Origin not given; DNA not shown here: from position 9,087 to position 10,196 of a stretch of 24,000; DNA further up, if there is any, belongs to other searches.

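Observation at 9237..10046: PNP scaffold with an MTAP-like Asp at the purine-selectivity position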

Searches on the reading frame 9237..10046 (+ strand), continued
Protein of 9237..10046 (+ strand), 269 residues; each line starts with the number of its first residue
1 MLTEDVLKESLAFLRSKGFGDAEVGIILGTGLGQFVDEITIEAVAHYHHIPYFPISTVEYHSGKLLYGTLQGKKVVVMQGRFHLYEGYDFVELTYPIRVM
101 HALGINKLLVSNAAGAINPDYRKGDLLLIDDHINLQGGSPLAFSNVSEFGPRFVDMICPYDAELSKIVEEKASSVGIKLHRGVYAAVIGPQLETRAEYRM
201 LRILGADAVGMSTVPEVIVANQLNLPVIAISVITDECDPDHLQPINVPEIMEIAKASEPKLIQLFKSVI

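Call 36: search_protein_families(library=ncbifam, proteins=[P0128, P0145, P0168, P0176, P0191, P0212, P0178, P0124, P0141, P0267], max_evalue=1e-10)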
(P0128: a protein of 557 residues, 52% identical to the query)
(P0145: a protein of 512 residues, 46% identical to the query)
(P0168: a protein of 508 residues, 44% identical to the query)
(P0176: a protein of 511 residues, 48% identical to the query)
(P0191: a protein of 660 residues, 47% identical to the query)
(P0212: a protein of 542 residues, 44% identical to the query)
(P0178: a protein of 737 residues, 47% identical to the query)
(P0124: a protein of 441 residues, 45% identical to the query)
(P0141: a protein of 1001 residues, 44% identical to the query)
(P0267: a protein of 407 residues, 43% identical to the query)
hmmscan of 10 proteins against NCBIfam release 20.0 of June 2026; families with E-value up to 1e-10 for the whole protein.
P0128 (557 aa): 15 families
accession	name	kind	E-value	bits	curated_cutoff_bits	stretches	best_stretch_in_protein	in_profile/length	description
NF006054.0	PRK08202.1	equivalog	3.9e-108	361.1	218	1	289-555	6-273/274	purine-nucleoside phosphorylase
TIGR01700.1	PNPH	equivalog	1.3e-93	313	293.35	1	307-554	1-249/249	purine nucleoside phosphorylase I, inosine and guanosine-specific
TIGR01697.1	PNPH-PUNA-XAPA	subfamily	8.7e-92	306.9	197.1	1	307-554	1-247/247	inosine/guanosine/xanthosine phosphorylase family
TIGR01698.1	PUNP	equivalog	3.1e-68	229.8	302.6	1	308-553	2-244/245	purine-nucleoside phosphorylase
TIGR01699.1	XAPA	equivalog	2.7e-60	204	370.9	1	308-549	2-243/248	xanthosine phosphorylase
TIGR01694.1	MTAP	equivalog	1.8e-25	89.7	274.85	1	372-554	57-239/240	S-methyl-5'-thioadenosine phosphorylase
NF006334.0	PRK08564.1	equivalog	1.9e-24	86.2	382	1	304-556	6-250/267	S-methyl-5'-thioadenosine phosphorylase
TIGR01718.1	Uridine-psphlse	equivalog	7.3e-20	71.3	280.3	1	38-273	9-239/245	uridine phosphorylase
NF006492.0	PRK08931.1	equivalog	4.4e-17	62.4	437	1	344-556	34-247/291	S-methyl-5'-thioadenosine phosphorylase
NF004489.0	PRK05819.1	subfamily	7.2e-17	61.4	230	1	45-275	18-233/236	DeoD-type purine-nucleoside phosphorylase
NF005876.0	PRK07823.1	equivalog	6.8e-16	58.2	306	1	346-556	37-245/267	S-methyl-5'-thioadenosine phosphorylase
NF006599.0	PRK09136.1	equivalog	2.9e-15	56.1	223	1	342-554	30-245/247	S-methyl-5'-thioinosine phosphorylase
NF005657.0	PRK07432.1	equivalog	1.6e-14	53.8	453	1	341-556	31-250/291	S-methyl-5'-thioadenosine phosphorylase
TIGR00107.1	deoD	equivalog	5.7e-14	52.2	232.25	1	42-275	11-229/232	purine-nucleoside phosphorylase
NF009914.0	PRK13374.1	subfamily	3.3e-12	46.5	338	1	35-273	8-231/235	DeoD-type purine-nucleoside phosphorylase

P0145 (512 aa): 11 families
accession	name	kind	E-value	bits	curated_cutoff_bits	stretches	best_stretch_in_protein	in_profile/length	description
NF006054.0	PRK08202.1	equivalog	1.2e-115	385.7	218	1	3-273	3-273/274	purine-nucleoside phosphorylase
TIGR01700.1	PNPH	equivalog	1.8e-104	348.6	293.35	1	25-272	2-249/249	purine nucleoside phosphorylase I, inosine and guanosine-specific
TIGR01697.1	PNPH-PUNA-XAPA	subfamily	2.4e-102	341.5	197.1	1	25-271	2-246/247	inosine/guanosine/xanthosine phosphorylase family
TIGR00126.1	deoC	equivalog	1.5e-83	279.4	117.3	1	295-507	1-211/211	deoxyribose-phosphate aldolase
TIGR01698.1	PUNP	equivalog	2.4e-79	266.2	302.6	1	25-271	2-244/245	purine-nucleoside phosphorylase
TIGR01699.1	XAPA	equivalog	1e-75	254.5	370.9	1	26-270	3-246/248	xanthosine phosphorylase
TIGR01694.1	MTAP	equivalog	3e-20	72.6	274.85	1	63-272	32-239/240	S-methyl-5'-thioadenosine phosphorylase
NF006334.0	PRK08564.1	equivalog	3e-18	65.9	382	1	20-279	5-255/267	S-methyl-5'-thioadenosine phosphorylase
NF006599.0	PRK09136.1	equivalog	4.1e-17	62.2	223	1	63-271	34-244/247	S-methyl-5'-thioinosine phosphorylase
NF005876.0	PRK07823.1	equivalog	1.8e-15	56.8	306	1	24-284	7-255/267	S-methyl-5'-thioadenosine phosphorylase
NF006492.0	PRK08931.1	equivalog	2e-13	50.4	437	1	63-283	36-256/291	S-methyl-5'-thioadenosine phosphorylase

P0168 (508 aa): 11 families
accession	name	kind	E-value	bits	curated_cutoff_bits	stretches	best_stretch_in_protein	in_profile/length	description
NF006054.0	PRK08202.1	equivalog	5.3e-114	380.4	218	1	6-273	5-273/274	purine-nucleoside phosphorylase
TIGR01700.1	PNPH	equivalog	7.1e-104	346.6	293.35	1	25-272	1-249/249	purine nucleoside phosphorylase I, inosine and guanosine-specific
TIGR01697.1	PNPH-PUNA-XAPA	subfamily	3e-101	337.9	197.1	1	25-272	1-247/247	inosine/guanosine/xanthosine phosphorylase family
TIGR01698.1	PUNP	equivalog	5.7e-85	284.7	302.6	1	26-271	2-244/245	purine-nucleoside phosphorylase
TIGR00126.1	deoC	equivalog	1.5e-78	263.1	117.3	1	299-507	2-210/211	deoxyribose-phosphate aldolase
TIGR01699.1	XAPA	equivalog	8.2e-72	241.7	370.9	1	26-270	2-246/248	xanthosine phosphorylase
NF006599.0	PRK09136.1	equivalog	1.4e-23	83.3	223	1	60-272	30-245/247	S-methyl-5'-thioinosine phosphorylase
TIGR01694.1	MTAP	equivalog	2.1e-23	82.9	274.85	1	99-272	68-239/240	S-methyl-5'-thioadenosine phosphorylase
NF006334.0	PRK08564.1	equivalog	5.5e-20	71.6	382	1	21-276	5-252/267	S-methyl-5'-thioadenosine phosphorylase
NF006492.0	PRK08931.1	equivalog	1.5e-11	44.2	437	1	56-284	28-256/291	S-methyl-5'-thioadenosine phosphorylase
NF005876.0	PRK07823.1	equivalog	1.6e-11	43.9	306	1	65-293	38-260/267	S-methyl-5'-thioadenosine phosphorylase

P0176 (511 aa): 13 families
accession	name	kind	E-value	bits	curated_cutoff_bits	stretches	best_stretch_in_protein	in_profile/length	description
NF006054.0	PRK08202.1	equivalog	3.4e-94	315.4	218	1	6-272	6-273/274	purine-nucleoside phosphorylase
TIGR01697.1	PNPH-PUNA-XAPA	subfamily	1.7e-82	276.5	197.1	1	25-270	2-246/247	inosine/guanosine/xanthosine phosphorylase family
TIGR01700.1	PNPH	equivalog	2.7e-82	276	293.35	1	25-270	2-248/249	purine nucleoside phosphorylase I, inosine and guanosine-specific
TIGR01698.1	PUNP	equivalog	6.6e-62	209.1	302.6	1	25-270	2-244/245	purine-nucleoside phosphorylase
TIGR01699.1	XAPA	equivalog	1.3e-59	201.7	370.9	1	25-249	2-226/248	xanthosine phosphorylase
TIGR01694.1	MTAP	equivalog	2.1e-21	76.4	274.85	1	66-272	35-240/240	S-methyl-5'-thioadenosine phosphorylase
NF006599.0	PRK09136.1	equivalog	3.2e-21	75.7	223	1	66-271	37-245/247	S-methyl-5'-thioinosine phosphorylase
NF006334.0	PRK08564.1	equivalog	4e-18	65.5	382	1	66-277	43-254/267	S-methyl-5'-thioadenosine phosphorylase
NF006492.0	PRK08931.1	equivalog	4.8e-15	55.7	437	1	56-300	28-277/291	S-methyl-5'-thioadenosine phosphorylase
NF003661.0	PRK05291.1-3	equivalog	6e-15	55.5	380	0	436-511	176-250/448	tRNA uridine-5-carboxymethylaminomethyl(34) synthesis GTPase MnmE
NF005876.0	PRK07823.1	equivalog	2.6e-12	46.4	306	1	74-275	50-247/267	S-methyl-5'-thioadenosine phosphorylase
TIGR00450.1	mnmE_trmE_thdF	equivalog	6.6e-12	45.2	252.6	1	356-511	67-243/446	tRNA uridine-5-carboxymethylaminomethyl(34) synthesis GTPase MnmE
NF005657.0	PRK07432.1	equivalog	3.3e-11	42.9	453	1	55-293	27-271/291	S-methyl-5'-thioadenosine phosphorylase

P0191 (660 aa): 14 families
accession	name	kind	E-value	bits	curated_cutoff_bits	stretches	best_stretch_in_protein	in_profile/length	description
NF003766.0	PRK05362.1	equivalog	2e-157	524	256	1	1-383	3-393/396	phosphopentomutase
TIGR01696.1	deoB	equivalog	2.8e-144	480.6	341.2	1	3-372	1-373/381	phosphopentomutase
NF006054.0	PRK08202.1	equivalog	7e-117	389.8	218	1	392-659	4-273/274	purine-nucleoside phosphorylase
TIGR01697.1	PNPH-PUNA-XAPA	subfamily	5.1e-105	350.3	197.1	1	411-657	1-246/247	inosine/guanosine/xanthosine phosphorylase family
TIGR01700.1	PNPH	equivalog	2.8e-103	344.7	293.35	1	411-657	1-248/249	purine nucleoside phosphorylase I, inosine and guanosine-specific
TIGR01698.1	PUNP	equivalog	1.2e-92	309.8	302.6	1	411-657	1-244/245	purine-nucleoside phosphorylase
TIGR01699.1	XAPA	equivalog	1.4e-66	224.6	370.9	1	412-654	2-244/248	xanthosine phosphorylase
NF009049.0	PRK12383.1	equivalog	2.3e-49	168.5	254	2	220-387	238-403/408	phosphopentomutase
TIGR01694.1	MTAP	equivalog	9e-25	87.4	274.85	1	485-659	68-240/240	S-methyl-5'-thioadenosine phosphorylase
NF006334.0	PRK08564.1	equivalog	2.7e-22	79.2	382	1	409-659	7-249/267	S-methyl-5'-thioadenosine phosphorylase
NF006599.0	PRK09136.1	equivalog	5.7e-21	74.8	223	1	450-657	34-244/247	S-methyl-5'-thioinosine phosphorylase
NF005876.0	PRK07823.1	equivalog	6.5e-15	55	306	1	409-658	5-243/267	S-methyl-5'-thioadenosine phosphorylase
NF006492.0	PRK08931.1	equivalog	2.1e-14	53.6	437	1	450-624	36-210/291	S-methyl-5'-thioadenosine phosphorylase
NF005657.0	PRK07432.1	equivalog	2.2e-11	43.4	453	1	409-622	3-211/291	S-methyl-5'-thioadenosine phosphorylase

P0212 (542 aa): 15 families
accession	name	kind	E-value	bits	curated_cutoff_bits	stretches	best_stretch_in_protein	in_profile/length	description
NF006054.0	PRK08202.1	equivalog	7.2e-85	284.8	218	1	269-530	5-270/274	purine-nucleoside phosphorylase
TIGR01700.1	PNPH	equivalog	6.3e-74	248.5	293.35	1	290-529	3-246/249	purine nucleoside phosphorylase I, inosine and guanosine-specific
TIGR01697.1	PNPH-PUNA-XAPA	subfamily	6.9e-72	241.7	197.1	1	290-528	3-243/247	inosine/guanosine/xanthosine phosphorylase family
TIGR01698.1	PUNP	equivalog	7.1e-57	192.6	302.6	1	289-527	2-240/245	purine-nucleoside phosphorylase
TIGR01699.1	XAPA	equivalog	2.4e-44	151.7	370.9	1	291-501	4-217/248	xanthosine phosphorylase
NF002574.0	PRK02227.1-2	subfamily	1.7e-35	122.4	286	1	30-268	3-229/233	hypothetical protein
NF002576.0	PRK02227.1-5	equivalog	2.7e-34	118.5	297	1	30-265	3-226/236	hypothetical protein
NF002575.0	PRK02227.1-3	equivalog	1.9e-29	103.1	304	1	30-262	2-232/233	(5-formylfuran-3-yl)methyl phosphate synthase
TIGR01694.1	MTAP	equivalog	4.3e-29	101.6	274.85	1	362-531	68-238/240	S-methyl-5'-thioadenosine phosphorylase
NF002573.0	PRK02227.1-1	equivalog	1.3e-27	96.7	341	1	30-262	2-234/236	(5-formylfuran-3-yl)methyl phosphate synthase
NF006334.0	PRK08564.1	equivalog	4e-21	75.3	382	1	344-525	59-241/267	S-methyl-5'-thioadenosine phosphorylase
NF005876.0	PRK07823.1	equivalog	7.3e-21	74.5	306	1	345-531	57-242/267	S-methyl-5'-thioadenosine phosphorylase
NF006492.0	PRK08931.1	equivalog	2e-20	73.4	437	1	330-498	39-210/291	S-methyl-5'-thioadenosine phosphorylase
NF006599.0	PRK09136.1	equivalog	4e-18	65.5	223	1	363-527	71-240/247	S-methyl-5'-thioinosine phosphorylase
NF005657.0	PRK07432.1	equivalog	2.5e-14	53.1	453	1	321-497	29-212/291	S-methyl-5'-thioadenosine phosphorylase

P0178 (737 aa): 19 families
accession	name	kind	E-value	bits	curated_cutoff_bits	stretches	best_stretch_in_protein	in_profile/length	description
NF006054.0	PRK08202.1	equivalog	6.4e-97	324.3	218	1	5-276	5-271/274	purine-nucleoside phosphorylase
TIGR01700.1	PNPH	equivalog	1.3e-86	290.1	293.35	1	24-276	1-248/249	purine nucleoside phosphorylase I, inosine and guanosine-specific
TIGR01697.1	PNPH-PUNA-XAPA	subfamily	1.4e-84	283.3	197.1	1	24-275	1-245/247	inosine/guanosine/xanthosine phosphorylase family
TIGR01698.1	PUNP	equivalog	2e-69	233.8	302.6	1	25-276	2-244/245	purine-nucleoside phosphorylase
TIGR01699.1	XAPA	equivalog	3.2e-62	210.3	370.9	1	24-239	1-216/248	xanthosine phosphorylase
NF003661.0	PRK05291.1-3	equivalog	5.5e-50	171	380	1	318-710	8-398/448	tRNA uridine-5-carboxymethylaminomethyl(34) synthesis GTPase MnmE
TIGR00450.1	mnmE_trmE_thdF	equivalog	4e-39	134.9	252.6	1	366-648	42-327/446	tRNA uridine-5-carboxymethylaminomethyl(34) synthesis GTPase MnmE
TIGR03594.1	GTPase_EngA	equivalog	4.4e-29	101.8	306.7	1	530-684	3-161/432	ribosome biogenesis GTPase Der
NF002828.0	PRK03003.1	equivalog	7.2e-22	77.6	631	1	530-682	43-199/477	ribosome biogenesis GTPase Der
NF006599.0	PRK09136.1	equivalog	1.2e-20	73.8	223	1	100-276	72-244/247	S-methyl-5'-thioinosine phosphorylase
TIGR00231.1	small_GTP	domain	2.6e-20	72.8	42.5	1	528-655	4-127/164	GTP-binding protein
TIGR01694.1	MTAP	equivalog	2.6e-20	72.8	274.85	1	79-276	50-238/240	S-methyl-5'-thioadenosine phosphorylase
NF006334.0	PRK08564.1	equivalog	5.1e-20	71.7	382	1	68-242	45-218/267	S-methyl-5'-thioadenosine phosphorylase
NF000908.1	PRK00089.1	equivalog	1.4e-19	70.5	237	1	530-681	6-165/291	GTPase Era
TIGR03918.1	GTP_HydF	equivalog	4.1e-19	68.7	325.55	1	528-686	8-170/392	[FeFe] hydrogenase H-cluster maturation GTPase HydF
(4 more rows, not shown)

P0124 (441 aa): 11 families
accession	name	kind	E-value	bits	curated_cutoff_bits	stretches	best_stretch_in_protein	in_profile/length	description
TIGR01697.1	PNPH-PUNA-XAPA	subfamily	1.5e-158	525.6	197.1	2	220-438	36-246/247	inosine/guanosine/xanthosine phosphorylase family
TIGR01700.1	PNPH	equivalog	2.9e-154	511.7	293.35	2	220-439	36-249/249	purine nucleoside phosphorylase I, inosine and guanosine-specific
NF006054.0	PRK08202.1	equivalog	1.1e-150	500.6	218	2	220-440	60-273/274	purine-nucleoside phosphorylase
TIGR01698.1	PUNP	equivalog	1.1e-102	342.6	302.6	2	220-438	36-244/245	purine-nucleoside phosphorylase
TIGR01699.1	XAPA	equivalog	1.4e-97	326.2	370.9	2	220-428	36-237/248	xanthosine phosphorylase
TIGR01694.1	MTAP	equivalog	2.3e-36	125.4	274.85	2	262-439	71-239/240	S-methyl-5'-thioadenosine phosphorylase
NF006334.0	PRK08564.1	equivalog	5.9e-29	101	382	1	226-440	42-249/267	S-methyl-5'-thioadenosine phosphorylase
NF006599.0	PRK09136.1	equivalog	2.4e-22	79.3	223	1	261-438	72-244/247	S-methyl-5'-thioinosine phosphorylase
NF005876.0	PRK07823.1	equivalog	1.5e-21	76.7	306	1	261-440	75-244/267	S-methyl-5'-thioadenosine phosphorylase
NF006492.0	PRK08931.1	equivalog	2.1e-20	73.3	437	1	226-431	38-237/291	S-methyl-5'-thioadenosine phosphorylase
NF005657.0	PRK07432.1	equivalog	2.9e-17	62.7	453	0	227-407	39-217/291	S-methyl-5'-thioadenosine phosphorylase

P0141 (1001 aa): 11 families
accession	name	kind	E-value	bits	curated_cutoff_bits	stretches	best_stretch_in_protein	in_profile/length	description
TIGR01700.1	PNPH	equivalog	7.3e-131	435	293.35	3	159-378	35-248/249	purine nucleoside phosphorylase I, inosine and guanosine-specific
NF006054.0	PRK08202.1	equivalog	6.2e-125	416.2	218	3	161-380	61-273/274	purine-nucleoside phosphorylase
TIGR01697.1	PNPH-PUNA-XAPA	subfamily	8.2e-125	415.1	197.1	3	158-379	34-247/247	inosine/guanosine/xanthosine phosphorylase family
TIGR01698.1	PUNP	equivalog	1.5e-74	250.5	302.6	2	157-378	33-244/245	purine-nucleoside phosphorylase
TIGR01699.1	XAPA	equivalog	9.6e-73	244.8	370.9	2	145-378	22-247/248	xanthosine phosphorylase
TIGR01694.1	MTAP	equivalog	2.4e-30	105.7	274.85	2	202-379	71-239/240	S-methyl-5'-thioadenosine phosphorylase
NF006599.0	PRK09136.1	equivalog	1.9e-22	79.7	223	0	201-378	72-244/247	S-methyl-5'-thioinosine phosphorylase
NF006334.0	PRK08564.1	equivalog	8e-22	77.6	382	1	190-382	65-251/267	S-methyl-5'-thioadenosine phosphorylase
NF006492.0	PRK08931.1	equivalog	4.2e-12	46.1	437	0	166-383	38-249/291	S-methyl-5'-thioadenosine phosphorylase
NF005876.0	PRK07823.1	equivalog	1.1e-11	44.4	306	0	181-381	56-245/267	S-methyl-5'-thioadenosine phosphorylase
NF005657.0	PRK07432.1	equivalog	1.6e-11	43.9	453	0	198-361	71-225/291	S-methyl-5'-thioadenosine phosphorylase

P0267 (407 aa): 10 families
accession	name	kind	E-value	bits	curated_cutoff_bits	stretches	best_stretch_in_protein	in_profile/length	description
NF006054.0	PRK08202.1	equivalog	7.8e-98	327.3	218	1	106-379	7-272/274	purine-nucleoside phosphorylase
TIGR01697.1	PNPH-PUNA-XAPA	subfamily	5.1e-87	291.3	197.1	1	126-377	1-245/247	inosine/guanosine/xanthosine phosphorylase family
TIGR01700.1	PNPH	equivalog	8.7e-83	277.6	293.35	1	127-378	2-248/249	purine nucleoside phosphorylase I, inosine and guanosine-specific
TIGR01698.1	PUNP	equivalog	1.6e-75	253.7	302.6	1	127-376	2-242/245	purine-nucleoside phosphorylase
TIGR01699.1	XAPA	equivalog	9.1e-62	208.8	370.9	1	127-365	2-234/248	xanthosine phosphorylase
TIGR01694.1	MTAP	equivalog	4.4e-24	85.2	274.85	1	171-379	35-239/240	S-methyl-5'-thioadenosine phosphorylase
NF006334.0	PRK08564.1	equivalog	5.8e-17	61.7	382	1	171-382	43-251/267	S-methyl-5'-thioadenosine phosphorylase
NF006599.0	PRK09136.1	equivalog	1.2e-15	57.4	223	1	209-377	76-243/247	S-methyl-5'-thioinosine phosphorylase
NF005876.0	PRK07823.1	equivalog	1.2e-13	50.8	306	1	178-383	47-247/267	S-methyl-5'-thioadenosine phosphorylase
NF006492.0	PRK08931.1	equivalog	1.8e-12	47.3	437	1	170-383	38-249/291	S-methyl-5'-thioadenosine phosphorylase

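Call 43: search_protein_families(library=pfam, proteins=[L057:8642-9349:+, L061:9419-9991:+, L057:10850-13999:+, L069:14320-14955:+, L069:13875-14411:+, L067:3653-5698:+], max_evalue=0.00001)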
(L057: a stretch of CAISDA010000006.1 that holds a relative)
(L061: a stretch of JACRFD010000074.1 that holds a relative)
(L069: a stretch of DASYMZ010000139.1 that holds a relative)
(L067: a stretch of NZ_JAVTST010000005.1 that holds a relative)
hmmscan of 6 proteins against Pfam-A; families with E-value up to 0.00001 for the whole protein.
L057:8642-9349:+ (236 aa): 1 family
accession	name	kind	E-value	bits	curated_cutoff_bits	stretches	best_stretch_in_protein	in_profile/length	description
PF01168.26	Ala_racemase_N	-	9.3e-25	88.1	24.1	1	43-227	41-219/220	Alanine racemase, N-terminal domain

L061:9419-9991:+ (191 aa): 1 family
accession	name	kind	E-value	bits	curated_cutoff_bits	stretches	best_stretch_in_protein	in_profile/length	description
PF05103.18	DivIVA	-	1.9e-27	96.2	28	1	16-144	2-130/131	DivIVA protein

L057:10850-13999:+ (1050 aa): 4 families
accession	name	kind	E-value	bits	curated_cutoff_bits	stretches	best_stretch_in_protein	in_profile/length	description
PF00133.28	tRNA-synt_1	-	2.3e-129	432.2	22.7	1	18-631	2-408/414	tRNA synthetases class I (I, L, M and V)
PF19302.4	DUF5915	-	2.1e-60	204.1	27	1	853-1048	1-194/195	Domain of unknown function (DUF5915)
PF08264.19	Anticodon_1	-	5.6e-37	127.3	25.1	1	684-837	1-147/148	Anticodon-binding domain of tRNA ligase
PF09334.17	tRNA-synt_1g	-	1.2e-16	60.9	20.1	1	580-654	311-381/391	tRNA synthetases class I (M)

L069:14320-14955:+ (212 aa): 1 family
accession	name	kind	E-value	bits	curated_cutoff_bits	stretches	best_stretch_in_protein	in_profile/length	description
PF01252.23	Peptidase_A8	-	5.2e-35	121.2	25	1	39-180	1-140/142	Signal peptidase (SPase) II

L069:13875-14411:+ (179 aa): 1 family
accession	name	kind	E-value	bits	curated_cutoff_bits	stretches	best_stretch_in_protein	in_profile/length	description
PF01258.23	zf-dskA_traR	-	4.4e-11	43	24.9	1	142-175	2-35/36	Prokaryotic dksA/traR C4-type zinc finger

L067:3653-5698:+ (682 aa): 1 family
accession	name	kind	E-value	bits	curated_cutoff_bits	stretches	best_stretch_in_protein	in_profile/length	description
PF14121.12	Porin_10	-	1.4e-135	453.8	27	1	58-682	5-597/597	Putative porin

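Call 47: predict_structure(alignment_id=A1)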
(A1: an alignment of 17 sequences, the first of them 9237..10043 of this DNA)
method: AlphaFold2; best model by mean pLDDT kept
length: 269 residues; sequences in the alignment: 17
mean_pLDDT: 92.9   pTM: 0.91
mean pLDDT of the five models: 92.9, 92.5, 92.1, 92.0, 91.5
residues with pLDDT >= 90: 214; 70-90: 50; 50-70: 5; < 50: 0
segments of 3 or more residues with pLDDT < 50: none
pLDDT, mean of each block of 10 residues (from residue 1): 88 97 94 90 96 80 91 95 90 94 97 95 97 94 86 93 97 96 93 86 96 95 97 93 89 94 94
secondary structure, 60 per line:
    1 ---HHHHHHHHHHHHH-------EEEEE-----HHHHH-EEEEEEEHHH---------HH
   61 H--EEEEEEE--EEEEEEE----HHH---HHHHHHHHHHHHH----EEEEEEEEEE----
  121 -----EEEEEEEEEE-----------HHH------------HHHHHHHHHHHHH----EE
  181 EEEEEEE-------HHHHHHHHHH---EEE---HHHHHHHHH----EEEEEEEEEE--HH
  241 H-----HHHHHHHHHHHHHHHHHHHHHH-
elements in order: H4-16 E24-28 H34-38 E40-46 E64-70 E73-79 H90-102 E107-116 E126-135 H162-174 E179-187 H195-204 E208-210 H214-222 E227-236 H247-268

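Call 49: fold_search(model_id=the predicted structure, library=pdb)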
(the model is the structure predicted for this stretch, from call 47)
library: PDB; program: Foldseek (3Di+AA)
matches with E <= 10: 1157; with E <= 0.001: 670
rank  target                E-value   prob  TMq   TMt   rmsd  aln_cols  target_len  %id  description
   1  4lna                  4.0e-39  1.00  0.94  0.94   1.3       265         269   55  CRYSTAL STRUCTURE OF purine nucleoside phosphorylase I from Spirosoma linguale DSM 74, NYSGRC Target 029362 (released 2013-07-24)
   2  4m1e_E                1.8e-37  1.00  0.95  0.94   1.4       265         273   47  Crystal structure of purine nucleoside phosphorylase I from Planctomyces limnophilus DSM 3776, NYSGRC Target 029364. (released 2013-08-21)
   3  4m1e_A                3.3e-37  1.00  0.95  0.94   1.4       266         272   47  Crystal structure of purine nucleoside phosphorylase I from Planctomyces limnophilus DSM 3776, NYSGRC Target 029364. (released 2013-08-21)
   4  4m1e_B                5.0e-37  1.00  0.96  0.94   1.4       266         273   47  Crystal structure of purine nucleoside phosphorylase I from Planctomyces limnophilus DSM 3776, NYSGRC Target 029364. (released 2013-08-21)
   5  8swt_B                8.2e-37  1.00  0.94  0.92   1.6       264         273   47  Structure of Bacteroides fragilis PNP bound to transition state analog IMMUCILLIN H and sulfate (released 2023-10-18)
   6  8swt_A                1.6e-36  1.00  0.94  0.91   1.6       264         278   47  Structure of Bacteroides fragilis PNP bound to transition state analog IMMUCILLIN H and sulfate (released 2023-10-18)
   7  8swu_A                4.1e-35  1.00  0.94  0.94   1.3       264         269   46  Structure of Clostridium perfringens PNP bound to transition state analog IMMUCILLIN H and sulfate (released 2023-10-18)
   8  6tk9_A                3.9e-34  1.00  0.95  0.94   1.5       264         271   41  Purine-nucleoside phosphorylase from Thermus thermophilus (released 2020-12-16)
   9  8swu_C                3.9e-34  1.00  0.92  0.93   1.8       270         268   46  Structure of Clostridium perfringens PNP bound to transition state analog IMMUCILLIN H and sulfate (released 2023-10-18)
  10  3k8o_E                1.1e-33  1.00  0.94  0.89   1.9       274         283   42  Crystal structure of human purine nucleoside phosphorylase in complex with DATMe-ImmH (released 2010-03-02)
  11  4nsn_A                1.3e-33  1.00  0.94  0.92   1.5       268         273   42  Crystal structure of purine nucleoside phosphorylase from Porphyromonas gingivalis ATCC 33277, NYSGRC Target 030972, o (released 2013-12-25)
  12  2a0w                  1.7e-33  1.00  0.95  0.90   1.7       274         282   42  Structure of human purine nucleoside phosphorylase H257G mutant (released 2006-06-06)
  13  4ns1_A                2.3e-33  1.00  0.92  0.92   1.6       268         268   42  Crystal structure of purine nucleoside phosphorylase from Porphyromonas gingivalis ATCC 33277, NYSGRC Target 30972 (released 2013-12-25)
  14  8swu_B                3.6e-33  1.00  0.92  0.93   1.9       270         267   46  Structure of Clostridium perfringens PNP bound to transition state analog IMMUCILLIN H and sulfate (released 2023-10-18)
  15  2a0x                  4.3e-33  1.00  0.95  0.91   1.7       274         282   42  Structure of human purine nucleoside phosphorylase H257F mutant (released 2006-06-06)
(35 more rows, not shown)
